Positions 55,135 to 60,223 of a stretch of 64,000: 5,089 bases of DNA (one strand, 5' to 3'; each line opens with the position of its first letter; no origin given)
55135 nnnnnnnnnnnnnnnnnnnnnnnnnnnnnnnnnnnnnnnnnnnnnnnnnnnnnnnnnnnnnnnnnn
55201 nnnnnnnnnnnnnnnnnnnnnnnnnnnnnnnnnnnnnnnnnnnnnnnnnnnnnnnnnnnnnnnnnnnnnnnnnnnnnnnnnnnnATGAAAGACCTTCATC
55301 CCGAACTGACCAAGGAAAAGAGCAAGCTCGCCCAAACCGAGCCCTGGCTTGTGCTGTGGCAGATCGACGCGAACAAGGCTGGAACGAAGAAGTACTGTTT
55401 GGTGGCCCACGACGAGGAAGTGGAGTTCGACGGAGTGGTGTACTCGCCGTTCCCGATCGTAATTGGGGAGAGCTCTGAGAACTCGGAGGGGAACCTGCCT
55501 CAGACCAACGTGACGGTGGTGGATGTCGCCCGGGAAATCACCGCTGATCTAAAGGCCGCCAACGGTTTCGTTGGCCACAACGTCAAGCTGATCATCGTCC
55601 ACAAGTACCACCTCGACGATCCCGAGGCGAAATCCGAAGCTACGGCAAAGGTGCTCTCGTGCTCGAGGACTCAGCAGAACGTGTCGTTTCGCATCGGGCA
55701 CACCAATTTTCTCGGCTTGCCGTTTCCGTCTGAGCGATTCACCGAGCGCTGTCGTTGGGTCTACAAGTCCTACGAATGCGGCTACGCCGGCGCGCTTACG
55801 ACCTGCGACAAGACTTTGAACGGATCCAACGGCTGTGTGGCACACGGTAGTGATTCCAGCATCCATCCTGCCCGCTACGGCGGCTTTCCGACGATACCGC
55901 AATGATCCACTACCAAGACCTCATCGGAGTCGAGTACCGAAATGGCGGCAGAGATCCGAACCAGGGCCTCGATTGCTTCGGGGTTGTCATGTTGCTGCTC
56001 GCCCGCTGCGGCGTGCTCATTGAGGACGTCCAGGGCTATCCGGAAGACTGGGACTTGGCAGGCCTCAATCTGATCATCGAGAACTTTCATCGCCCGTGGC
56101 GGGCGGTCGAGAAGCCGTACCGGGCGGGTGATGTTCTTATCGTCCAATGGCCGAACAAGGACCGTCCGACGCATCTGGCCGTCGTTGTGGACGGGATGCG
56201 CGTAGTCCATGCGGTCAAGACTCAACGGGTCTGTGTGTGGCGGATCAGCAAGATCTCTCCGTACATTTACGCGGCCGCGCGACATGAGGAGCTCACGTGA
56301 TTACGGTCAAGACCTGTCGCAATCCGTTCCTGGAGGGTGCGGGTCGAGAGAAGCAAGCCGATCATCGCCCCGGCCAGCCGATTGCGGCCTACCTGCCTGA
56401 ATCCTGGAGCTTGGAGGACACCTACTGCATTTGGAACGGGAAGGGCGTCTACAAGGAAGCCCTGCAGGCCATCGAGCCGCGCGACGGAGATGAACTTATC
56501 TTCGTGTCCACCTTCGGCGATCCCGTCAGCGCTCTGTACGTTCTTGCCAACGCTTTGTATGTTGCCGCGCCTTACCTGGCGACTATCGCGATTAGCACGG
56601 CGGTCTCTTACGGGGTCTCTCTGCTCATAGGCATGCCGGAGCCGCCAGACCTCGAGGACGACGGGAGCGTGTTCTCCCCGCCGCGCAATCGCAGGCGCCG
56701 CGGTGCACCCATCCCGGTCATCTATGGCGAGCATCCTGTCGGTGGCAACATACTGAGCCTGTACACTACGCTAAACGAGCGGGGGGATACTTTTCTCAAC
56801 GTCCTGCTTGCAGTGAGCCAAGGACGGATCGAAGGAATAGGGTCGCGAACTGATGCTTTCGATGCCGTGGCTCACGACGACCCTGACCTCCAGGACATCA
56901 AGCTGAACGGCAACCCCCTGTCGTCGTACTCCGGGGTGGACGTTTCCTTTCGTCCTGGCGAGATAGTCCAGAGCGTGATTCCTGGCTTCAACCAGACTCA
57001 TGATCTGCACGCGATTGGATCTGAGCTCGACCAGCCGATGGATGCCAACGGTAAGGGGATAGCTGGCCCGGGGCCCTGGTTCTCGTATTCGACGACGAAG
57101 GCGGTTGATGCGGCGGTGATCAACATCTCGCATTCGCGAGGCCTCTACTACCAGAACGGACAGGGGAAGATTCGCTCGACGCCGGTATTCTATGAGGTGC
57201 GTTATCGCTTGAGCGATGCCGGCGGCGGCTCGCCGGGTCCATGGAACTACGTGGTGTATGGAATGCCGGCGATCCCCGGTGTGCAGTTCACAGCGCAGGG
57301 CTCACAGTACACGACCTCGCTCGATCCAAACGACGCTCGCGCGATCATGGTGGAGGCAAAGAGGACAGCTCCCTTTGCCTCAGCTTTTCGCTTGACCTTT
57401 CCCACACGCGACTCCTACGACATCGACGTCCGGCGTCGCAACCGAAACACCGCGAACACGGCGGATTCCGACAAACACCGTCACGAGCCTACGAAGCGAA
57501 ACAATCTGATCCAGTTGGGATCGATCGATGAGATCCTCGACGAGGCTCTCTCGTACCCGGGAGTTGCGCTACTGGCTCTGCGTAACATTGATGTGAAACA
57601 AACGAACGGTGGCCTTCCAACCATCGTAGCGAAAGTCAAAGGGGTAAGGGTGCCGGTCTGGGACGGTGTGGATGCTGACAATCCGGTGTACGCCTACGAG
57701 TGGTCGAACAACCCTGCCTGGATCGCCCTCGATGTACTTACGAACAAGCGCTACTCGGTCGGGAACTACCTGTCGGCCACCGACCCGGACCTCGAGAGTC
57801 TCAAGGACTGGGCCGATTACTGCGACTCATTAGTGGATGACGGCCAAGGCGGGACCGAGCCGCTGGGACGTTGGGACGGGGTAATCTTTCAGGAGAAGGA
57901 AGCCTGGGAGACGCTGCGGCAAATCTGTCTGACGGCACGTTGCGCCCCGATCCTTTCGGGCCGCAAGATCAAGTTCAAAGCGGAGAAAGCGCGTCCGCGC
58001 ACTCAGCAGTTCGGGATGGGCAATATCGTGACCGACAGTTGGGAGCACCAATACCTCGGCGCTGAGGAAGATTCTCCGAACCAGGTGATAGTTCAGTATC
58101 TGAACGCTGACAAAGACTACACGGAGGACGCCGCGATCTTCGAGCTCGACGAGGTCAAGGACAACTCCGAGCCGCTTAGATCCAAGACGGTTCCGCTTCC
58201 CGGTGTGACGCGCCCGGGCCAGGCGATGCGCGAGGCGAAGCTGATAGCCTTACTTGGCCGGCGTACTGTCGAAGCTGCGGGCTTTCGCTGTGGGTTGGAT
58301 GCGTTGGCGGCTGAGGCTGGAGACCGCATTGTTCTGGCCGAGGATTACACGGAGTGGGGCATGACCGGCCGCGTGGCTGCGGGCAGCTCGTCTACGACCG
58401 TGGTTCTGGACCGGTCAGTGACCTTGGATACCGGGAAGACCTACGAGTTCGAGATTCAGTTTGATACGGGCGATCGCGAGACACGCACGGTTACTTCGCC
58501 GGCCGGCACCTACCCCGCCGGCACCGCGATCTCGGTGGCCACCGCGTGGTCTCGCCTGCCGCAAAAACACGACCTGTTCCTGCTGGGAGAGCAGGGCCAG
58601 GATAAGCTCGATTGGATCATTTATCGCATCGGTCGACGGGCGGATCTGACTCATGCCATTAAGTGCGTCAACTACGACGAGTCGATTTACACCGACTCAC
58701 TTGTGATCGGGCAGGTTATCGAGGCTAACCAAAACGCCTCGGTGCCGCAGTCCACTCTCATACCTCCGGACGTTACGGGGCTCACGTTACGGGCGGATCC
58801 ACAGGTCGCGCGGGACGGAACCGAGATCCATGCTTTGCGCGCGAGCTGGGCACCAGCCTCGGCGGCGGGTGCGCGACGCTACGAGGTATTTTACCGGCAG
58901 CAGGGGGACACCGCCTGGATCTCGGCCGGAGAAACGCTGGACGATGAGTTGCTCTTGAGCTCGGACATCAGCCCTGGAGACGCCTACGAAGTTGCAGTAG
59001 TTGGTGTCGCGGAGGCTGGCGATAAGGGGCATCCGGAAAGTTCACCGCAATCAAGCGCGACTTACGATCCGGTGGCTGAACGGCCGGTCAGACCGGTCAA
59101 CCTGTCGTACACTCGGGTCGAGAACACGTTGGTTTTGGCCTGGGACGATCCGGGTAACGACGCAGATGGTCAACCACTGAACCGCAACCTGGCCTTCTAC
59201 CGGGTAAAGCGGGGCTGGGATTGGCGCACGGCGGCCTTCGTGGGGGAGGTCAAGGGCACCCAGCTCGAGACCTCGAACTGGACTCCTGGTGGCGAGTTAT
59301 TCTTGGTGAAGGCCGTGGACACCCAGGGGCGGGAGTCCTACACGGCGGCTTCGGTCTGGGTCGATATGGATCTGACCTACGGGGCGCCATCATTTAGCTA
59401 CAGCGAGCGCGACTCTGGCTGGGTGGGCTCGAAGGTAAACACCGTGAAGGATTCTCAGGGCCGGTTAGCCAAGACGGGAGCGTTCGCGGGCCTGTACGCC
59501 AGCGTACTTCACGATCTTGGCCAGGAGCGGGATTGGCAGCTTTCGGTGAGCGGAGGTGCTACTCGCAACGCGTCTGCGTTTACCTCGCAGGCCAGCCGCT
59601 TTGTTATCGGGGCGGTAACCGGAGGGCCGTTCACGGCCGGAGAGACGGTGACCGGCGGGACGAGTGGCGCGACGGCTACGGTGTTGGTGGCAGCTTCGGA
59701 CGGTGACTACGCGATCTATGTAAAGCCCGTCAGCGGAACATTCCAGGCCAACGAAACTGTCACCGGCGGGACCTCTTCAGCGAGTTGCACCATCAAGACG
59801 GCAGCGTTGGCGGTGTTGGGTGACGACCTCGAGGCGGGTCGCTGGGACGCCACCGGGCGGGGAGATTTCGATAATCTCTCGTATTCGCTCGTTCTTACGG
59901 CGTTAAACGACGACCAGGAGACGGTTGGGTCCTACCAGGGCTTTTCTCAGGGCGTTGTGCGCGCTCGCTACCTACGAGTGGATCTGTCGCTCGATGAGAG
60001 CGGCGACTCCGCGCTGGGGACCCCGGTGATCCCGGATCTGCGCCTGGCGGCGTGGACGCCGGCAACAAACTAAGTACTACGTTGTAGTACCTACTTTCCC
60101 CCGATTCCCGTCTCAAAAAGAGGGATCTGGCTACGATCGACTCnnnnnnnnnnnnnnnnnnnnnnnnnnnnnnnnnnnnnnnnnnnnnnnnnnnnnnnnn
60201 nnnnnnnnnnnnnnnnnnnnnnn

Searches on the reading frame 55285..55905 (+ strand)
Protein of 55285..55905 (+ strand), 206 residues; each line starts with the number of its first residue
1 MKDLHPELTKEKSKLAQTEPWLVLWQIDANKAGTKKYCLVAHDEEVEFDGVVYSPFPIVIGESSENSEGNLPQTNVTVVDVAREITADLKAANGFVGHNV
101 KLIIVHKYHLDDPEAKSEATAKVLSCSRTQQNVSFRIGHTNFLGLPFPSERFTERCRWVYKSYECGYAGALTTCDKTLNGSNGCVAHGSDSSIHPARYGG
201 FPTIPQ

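Call 13: search_protein_families(library=pfam, proteins=[window:55285-55905:+], max_evalue=0.01)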
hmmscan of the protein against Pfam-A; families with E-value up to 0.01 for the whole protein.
window:55285-55905:+ (206 aa): 3 families
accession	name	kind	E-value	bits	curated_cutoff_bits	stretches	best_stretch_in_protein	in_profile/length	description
PF05100.17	Phage_tail_L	-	2.6e-10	40.4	25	1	42-171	17-161/206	Phage minor tail protein L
PF09931.15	Phage_phiJL001_Gp84_N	-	0.00014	22.5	26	1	32-166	24-158/160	Baseplate hub protein, N-terminal attachment domain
PF08875.16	DUF1833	-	0.00015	21.8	21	1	50-152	48-150/150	Domain of unknown function (DUF1833)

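Call 17: find_encoding_contigs(protein=window:55285-55905:+, flank=10000, max_places=10)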
Protein window:55285-55905:+ (206 aa): no gene with exactly this product is on record in the collection.

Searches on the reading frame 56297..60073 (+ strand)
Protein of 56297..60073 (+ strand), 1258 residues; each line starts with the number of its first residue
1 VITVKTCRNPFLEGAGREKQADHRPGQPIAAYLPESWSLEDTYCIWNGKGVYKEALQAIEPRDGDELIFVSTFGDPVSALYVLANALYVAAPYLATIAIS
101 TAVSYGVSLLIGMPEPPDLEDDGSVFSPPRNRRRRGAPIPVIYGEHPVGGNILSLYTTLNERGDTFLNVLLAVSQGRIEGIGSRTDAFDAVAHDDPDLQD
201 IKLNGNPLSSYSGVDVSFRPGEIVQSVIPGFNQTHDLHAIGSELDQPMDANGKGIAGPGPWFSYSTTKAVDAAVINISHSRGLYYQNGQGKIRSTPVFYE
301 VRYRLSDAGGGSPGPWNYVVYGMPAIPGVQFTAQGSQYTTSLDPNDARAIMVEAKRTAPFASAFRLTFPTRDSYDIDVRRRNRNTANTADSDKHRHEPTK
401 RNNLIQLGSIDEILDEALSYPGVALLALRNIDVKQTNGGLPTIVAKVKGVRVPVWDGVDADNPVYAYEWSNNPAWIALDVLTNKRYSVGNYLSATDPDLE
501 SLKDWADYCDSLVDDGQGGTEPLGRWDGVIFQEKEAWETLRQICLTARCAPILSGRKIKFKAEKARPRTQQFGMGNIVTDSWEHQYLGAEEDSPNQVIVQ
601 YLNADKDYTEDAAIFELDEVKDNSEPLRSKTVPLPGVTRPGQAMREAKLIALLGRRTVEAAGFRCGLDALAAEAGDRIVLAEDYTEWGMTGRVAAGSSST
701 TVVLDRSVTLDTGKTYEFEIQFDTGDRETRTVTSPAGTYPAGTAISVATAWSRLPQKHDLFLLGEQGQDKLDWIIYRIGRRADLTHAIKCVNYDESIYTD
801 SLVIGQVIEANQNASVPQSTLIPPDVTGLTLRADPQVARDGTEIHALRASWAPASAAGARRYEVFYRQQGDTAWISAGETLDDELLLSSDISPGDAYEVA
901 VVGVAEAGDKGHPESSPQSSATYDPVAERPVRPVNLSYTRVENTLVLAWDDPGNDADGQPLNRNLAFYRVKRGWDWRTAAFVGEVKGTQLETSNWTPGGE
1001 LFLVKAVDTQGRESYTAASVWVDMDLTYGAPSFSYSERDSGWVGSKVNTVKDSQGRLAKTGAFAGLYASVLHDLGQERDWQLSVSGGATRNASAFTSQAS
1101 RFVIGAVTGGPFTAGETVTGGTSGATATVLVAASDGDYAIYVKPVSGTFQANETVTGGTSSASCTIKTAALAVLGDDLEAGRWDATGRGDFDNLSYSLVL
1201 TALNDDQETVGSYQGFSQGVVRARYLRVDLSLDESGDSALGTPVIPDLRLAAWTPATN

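Call 13: search_protein_families(library=pfam, proteins=[window:56297-60073:+], max_evalue=0.01)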
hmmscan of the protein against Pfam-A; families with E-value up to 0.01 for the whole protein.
window:56297-60073:+ (1258 aa): 4 families
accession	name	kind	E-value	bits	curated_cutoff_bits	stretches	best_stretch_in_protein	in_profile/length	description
PF13550.12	Phage-tail_3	-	2.4e-11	44.2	23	1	534-692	4-158/164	Putative phage tail protein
PF24801.1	FNIII-A_GpJ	-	2.6e-07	31.3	27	1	260-393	16-114/126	Tip attachment protein J,FNIII-A domain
PF00041.27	fn3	-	0.00049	20.7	25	0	847-916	16-79/84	Fibronectin type III domain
PF25059.1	FN3_DSCAM-DSCAML_C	-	0.00085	20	39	1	861-910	22-71/89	DSCAM/DSCAML C-terminal Fn3-like domain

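Call 37: find_homologous_proteins(query=window:56297-60073:+, max_evalue=1e-20)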
Query window:56297-60073:+ (1258 aa): 61 proteins with E <= 1e-20 among 8000 candidates.
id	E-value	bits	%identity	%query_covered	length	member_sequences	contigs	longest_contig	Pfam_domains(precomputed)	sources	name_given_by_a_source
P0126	0.0e+0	2879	100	100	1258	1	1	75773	PF24801.2,PF13550.14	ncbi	-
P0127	0.0e+0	1407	53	100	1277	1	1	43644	PF24801.2,PF13550.14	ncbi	-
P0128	0.0e+0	1078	45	97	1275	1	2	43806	PF00041.28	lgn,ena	-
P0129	0.0e+0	1052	43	100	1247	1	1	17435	PF24801.2,PF13550.14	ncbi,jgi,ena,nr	ncbi:MAG TPA: phage tail protein [Candidatus Binatia bacterium]|nr:phage tail protein [Candidatus Bi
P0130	2.2e-260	885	40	97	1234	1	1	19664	PF24801.2,PF13550.14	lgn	-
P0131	2.5e-247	842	40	85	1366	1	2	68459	-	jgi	jgi:hypothetical protein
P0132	5.6e-237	807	39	85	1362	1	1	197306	-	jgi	-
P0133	7.3e-234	797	39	83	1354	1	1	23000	PF13550.14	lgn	-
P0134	3.1e-80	288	30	66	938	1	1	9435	PF24801.2,PF00877.26,PF13550.14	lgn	-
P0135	5.2e-71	258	27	75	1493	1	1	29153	PF13550.14,PF22237.4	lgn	-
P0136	1.2e-64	237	26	60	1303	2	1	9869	PF24801.2,PF13550.14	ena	-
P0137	5.3e-60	221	28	45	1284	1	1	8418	PF24801.2,PF13550.14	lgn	-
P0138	1.3e-39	154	25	71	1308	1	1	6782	PF24801.2,PF13550.14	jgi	jgi:predicted phage tail protein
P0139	4.3e-38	149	25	55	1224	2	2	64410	PF24801.2,PF13550.14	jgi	-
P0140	1.2e-37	147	30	31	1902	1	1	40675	PF24801.2,PF02018.24,PF13550.14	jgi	jgi:hypothetical protein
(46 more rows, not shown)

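Call 38: find_encoding_contigs(protein=P0127, flank=10000, max_places=2)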
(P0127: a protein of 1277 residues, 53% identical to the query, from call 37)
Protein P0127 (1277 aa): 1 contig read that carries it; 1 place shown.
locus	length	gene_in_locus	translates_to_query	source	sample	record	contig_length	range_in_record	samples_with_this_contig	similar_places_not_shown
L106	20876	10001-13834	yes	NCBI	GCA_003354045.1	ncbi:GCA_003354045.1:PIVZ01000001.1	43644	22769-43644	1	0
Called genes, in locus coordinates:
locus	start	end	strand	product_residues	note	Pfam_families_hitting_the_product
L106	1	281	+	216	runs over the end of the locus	-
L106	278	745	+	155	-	-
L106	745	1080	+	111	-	-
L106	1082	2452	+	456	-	-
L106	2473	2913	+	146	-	-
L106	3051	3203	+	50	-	-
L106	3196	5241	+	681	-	-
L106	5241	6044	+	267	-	-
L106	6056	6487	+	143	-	-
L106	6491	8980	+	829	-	-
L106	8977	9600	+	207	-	PF09931:Phage_phiJL001_Gp84_N (weak), PF05100:Phage_tail_L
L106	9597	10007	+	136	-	PF00877:NLPC_P60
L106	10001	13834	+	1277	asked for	PF24801:FNIII-A_GpJ, PF13550:Phage-tail_3 (faint)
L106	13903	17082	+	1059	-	PF12357: (faint)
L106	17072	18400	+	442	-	-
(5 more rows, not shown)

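Call 39: find_encoding_contigs(protein=P0131, flank=10000, max_places=2)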
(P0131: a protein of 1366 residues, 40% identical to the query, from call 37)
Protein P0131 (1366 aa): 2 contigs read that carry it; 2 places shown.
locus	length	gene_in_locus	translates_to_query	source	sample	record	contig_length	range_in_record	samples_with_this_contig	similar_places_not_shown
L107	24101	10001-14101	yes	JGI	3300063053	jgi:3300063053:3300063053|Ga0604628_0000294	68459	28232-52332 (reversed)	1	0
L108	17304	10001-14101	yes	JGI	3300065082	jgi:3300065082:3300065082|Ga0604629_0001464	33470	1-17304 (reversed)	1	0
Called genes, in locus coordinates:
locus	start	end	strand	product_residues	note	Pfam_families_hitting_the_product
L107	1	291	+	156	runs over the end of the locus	-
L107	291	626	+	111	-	-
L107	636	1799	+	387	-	-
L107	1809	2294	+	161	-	-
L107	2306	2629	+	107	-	-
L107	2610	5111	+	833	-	-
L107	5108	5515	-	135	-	-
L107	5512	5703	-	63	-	-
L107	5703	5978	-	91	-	-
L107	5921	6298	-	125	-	-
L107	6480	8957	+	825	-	-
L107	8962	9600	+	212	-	PF05100:Phage_tail_L (weak)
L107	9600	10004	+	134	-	PF00877:NLPC_P60 (weak)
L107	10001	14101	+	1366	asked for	-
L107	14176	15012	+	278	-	-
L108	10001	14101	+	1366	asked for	-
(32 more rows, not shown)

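Call 40: find_encoding_contigs(protein=P0128, flank=10000, max_places=2)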
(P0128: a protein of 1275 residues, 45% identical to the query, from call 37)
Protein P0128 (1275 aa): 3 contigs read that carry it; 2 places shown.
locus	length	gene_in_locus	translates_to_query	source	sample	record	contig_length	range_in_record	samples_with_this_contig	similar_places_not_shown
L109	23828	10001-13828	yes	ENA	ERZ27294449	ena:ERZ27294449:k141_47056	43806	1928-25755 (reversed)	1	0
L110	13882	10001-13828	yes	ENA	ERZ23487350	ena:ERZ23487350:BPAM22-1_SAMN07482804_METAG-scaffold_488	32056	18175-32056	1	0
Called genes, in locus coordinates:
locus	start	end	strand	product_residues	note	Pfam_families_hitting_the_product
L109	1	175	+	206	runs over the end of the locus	-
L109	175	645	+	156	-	-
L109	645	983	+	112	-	-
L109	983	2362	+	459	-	-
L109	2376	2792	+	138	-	-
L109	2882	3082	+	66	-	-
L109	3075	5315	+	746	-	PF20155:TMP_3 (weak), PF07464:ApoLp-III (faint)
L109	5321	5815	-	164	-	-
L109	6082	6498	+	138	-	-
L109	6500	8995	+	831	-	PF09343:DUF2460 (weak)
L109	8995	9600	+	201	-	PF05100:Phage_tail_L (weak)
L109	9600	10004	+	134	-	PF00877:NLPC_P60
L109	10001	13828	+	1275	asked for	PF00041:fn3 (faint)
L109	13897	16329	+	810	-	-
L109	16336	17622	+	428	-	-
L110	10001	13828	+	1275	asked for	PF00041:fn3 (faint)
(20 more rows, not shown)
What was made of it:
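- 52793..60073 (+): Inferred late operon 2: M-like (about 830 aa), L, K-like and J-like tail-tip genes. calls 13, 38-40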

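Call 54: find_encoding_contigs(protein=P0132, flank=10000, max_places=1)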
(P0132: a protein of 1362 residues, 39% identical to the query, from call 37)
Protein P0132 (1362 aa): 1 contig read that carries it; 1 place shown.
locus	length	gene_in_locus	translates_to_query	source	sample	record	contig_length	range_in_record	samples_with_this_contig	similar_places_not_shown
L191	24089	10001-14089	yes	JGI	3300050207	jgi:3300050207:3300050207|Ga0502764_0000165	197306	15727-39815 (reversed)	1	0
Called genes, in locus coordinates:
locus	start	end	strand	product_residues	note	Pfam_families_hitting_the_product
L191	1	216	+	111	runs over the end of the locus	-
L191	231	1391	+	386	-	-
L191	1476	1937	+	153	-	-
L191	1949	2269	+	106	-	-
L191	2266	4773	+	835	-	-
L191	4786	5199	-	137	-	-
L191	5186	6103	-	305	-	PF00533:BRCT (weak)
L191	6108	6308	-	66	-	-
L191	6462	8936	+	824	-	-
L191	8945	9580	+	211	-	PF05100:Phage_tail_L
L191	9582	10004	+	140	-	-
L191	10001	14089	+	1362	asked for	-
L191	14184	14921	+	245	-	-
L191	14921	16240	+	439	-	-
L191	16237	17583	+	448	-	-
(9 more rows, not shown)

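Call 55: find_encoding_contigs(protein=P0129, flank=10000, max_places=1)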
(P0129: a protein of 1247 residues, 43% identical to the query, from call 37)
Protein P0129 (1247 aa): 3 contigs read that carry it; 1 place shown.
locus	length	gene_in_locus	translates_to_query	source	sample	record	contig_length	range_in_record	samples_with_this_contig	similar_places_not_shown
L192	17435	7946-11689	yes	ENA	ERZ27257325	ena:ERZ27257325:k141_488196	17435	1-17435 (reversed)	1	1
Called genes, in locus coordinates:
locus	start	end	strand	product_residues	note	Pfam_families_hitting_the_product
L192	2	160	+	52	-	?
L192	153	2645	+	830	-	-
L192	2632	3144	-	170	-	PF13280:WYL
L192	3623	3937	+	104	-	-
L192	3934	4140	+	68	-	-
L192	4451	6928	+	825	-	-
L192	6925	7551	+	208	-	PF05100:Phage_tail_L (faint)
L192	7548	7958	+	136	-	PF00877:NLPC_P60 (weak)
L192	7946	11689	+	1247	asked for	PF24801:FNIII-A_GpJ (weak), PF13550:Phage-tail_3 (faint)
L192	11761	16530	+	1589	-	-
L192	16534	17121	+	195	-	-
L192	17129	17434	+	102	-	PF05838:Glyco_hydro_108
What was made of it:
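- The sites coincide with places where gene content varies between relatives, namely the slot before the M-like gene and the genes after J (calls 38-40, 54, 55).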
